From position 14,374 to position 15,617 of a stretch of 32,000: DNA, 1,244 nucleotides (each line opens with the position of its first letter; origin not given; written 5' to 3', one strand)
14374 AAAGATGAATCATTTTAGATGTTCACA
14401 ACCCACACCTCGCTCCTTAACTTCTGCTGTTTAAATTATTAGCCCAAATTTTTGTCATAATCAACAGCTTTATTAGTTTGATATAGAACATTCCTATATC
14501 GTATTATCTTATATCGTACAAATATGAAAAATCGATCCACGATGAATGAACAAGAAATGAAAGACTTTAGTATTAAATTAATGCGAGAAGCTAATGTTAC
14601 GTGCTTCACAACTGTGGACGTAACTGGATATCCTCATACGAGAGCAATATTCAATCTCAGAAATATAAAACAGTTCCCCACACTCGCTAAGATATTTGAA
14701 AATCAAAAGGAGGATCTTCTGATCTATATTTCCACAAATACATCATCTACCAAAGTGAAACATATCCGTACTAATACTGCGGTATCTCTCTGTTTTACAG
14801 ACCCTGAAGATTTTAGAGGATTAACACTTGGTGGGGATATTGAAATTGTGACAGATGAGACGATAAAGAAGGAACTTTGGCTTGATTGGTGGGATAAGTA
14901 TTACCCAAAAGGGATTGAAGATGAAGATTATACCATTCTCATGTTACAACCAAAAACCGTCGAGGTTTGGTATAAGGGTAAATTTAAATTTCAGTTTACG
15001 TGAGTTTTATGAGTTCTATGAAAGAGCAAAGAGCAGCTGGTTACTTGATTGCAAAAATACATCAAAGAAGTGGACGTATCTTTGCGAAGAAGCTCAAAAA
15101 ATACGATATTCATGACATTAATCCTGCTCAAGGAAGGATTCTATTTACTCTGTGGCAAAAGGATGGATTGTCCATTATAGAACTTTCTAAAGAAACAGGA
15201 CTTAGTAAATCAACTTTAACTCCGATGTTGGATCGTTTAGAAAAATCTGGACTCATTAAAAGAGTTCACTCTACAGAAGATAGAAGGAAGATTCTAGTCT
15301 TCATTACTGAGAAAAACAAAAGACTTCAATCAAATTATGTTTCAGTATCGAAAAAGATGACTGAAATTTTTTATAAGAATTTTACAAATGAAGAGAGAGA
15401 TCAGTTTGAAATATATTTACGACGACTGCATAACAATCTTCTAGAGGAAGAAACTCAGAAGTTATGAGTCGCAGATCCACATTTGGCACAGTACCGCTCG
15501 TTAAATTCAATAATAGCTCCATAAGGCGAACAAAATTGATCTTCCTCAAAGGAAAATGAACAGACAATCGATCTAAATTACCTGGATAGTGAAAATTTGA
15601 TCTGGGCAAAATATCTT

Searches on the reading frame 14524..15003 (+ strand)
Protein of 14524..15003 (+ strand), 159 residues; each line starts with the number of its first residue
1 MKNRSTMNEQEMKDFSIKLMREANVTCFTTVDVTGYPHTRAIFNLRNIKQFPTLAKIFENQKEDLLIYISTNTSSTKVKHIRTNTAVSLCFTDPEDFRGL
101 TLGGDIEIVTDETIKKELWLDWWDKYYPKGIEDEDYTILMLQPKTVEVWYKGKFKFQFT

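Call 15: search_protein_families(library=pfam, proteins=[window:14524-15003:+], max_evalue=0.01)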
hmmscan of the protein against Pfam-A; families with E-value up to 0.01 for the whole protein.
window:14524-15003:+ (159 aa): 3 families
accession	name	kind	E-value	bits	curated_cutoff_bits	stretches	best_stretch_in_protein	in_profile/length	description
PF16242.11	Pyrid_ox_like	-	4.6e-18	65.6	28.8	1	62-156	38-134/149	Pyridoxamine 5'-phosphate oxidase like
PF01243.27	PNPOx_N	-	2.6e-14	54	28.1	1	19-149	8-119/120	Pyridoxamine 5'-phosphate oxidase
PF12766.13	Pyridox_oxase_2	-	0.0022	19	26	1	21-108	19-98/100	Pyridoxamine 5'-phosphate oxidase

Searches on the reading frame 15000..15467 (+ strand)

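Call 15: search_protein_families(library=pfam, proteins=[window:15000-15467:+], max_evalue=0.01)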
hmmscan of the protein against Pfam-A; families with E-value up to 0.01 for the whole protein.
window:15000-15467:+ (155 aa): 17 families
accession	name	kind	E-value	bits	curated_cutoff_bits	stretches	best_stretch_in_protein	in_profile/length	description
PF01047.28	MarR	-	1.5e-19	70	24.6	1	40-97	1-58/59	MarR family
PF12802.13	MarR_2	-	1.7e-12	47.7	27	1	38-96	1-60/61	MarR family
PF22381.2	Staph_reg_Sar_Rot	-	6.9e-11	42.5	27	1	30-109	5-81/85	Transcriptional regulator SarA/Rot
PF13412.12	HTH_24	-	4.8e-10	39.3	21.9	1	43-87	4-48/48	Winged helix-turn-helix DNA-binding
PF13463.12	HTH_27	-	1.7e-05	25.5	22.2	1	47-105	8-67/68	Winged helix DNA-binding domain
PF09339.16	HTH_IclR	-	3.3e-05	24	22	1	55-88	17-50/52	IclR helix-turn-helix domain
PF13601.12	HTH_34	-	4.4e-05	24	27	1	47-115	5-74/80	Winged helix DNA-binding domain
PF01022.26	HTH_5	-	5e-05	23.5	22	1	42-87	2-46/47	Bacterial regulatory protein, arsR family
PF01978.25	TrmB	-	0.00018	21.7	25.6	1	39-92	5-58/68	Sugar-specific transcriptional regulator TrmB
PF12840.13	HTH_20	-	0.00037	20.8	27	1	41-89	3-51/51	Helix-turn-helix domain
PF04182.18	B-block_TFIIIC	-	0.00094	19.6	22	1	55-97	17-54/73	B-block binding subunit of TFIIIC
PF01325.25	Fe_dep_repress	-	0.00095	19.8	26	1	60-89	26-55/60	Iron dependent repressor, N-terminal DNA binding domain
PF08220.18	HTH_DeoR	-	0.0013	18.9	21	1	45-90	3-48/57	DeoR-like helix-turn-helix domain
PF03551.20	PadR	-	0.0021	18.5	27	1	56-97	12-61/75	Transcriptional regulator PadR-like family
PF01638.23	HxlR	-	0.0026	18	20.8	1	58-114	20-77/91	HxlR-like helix-turn-helix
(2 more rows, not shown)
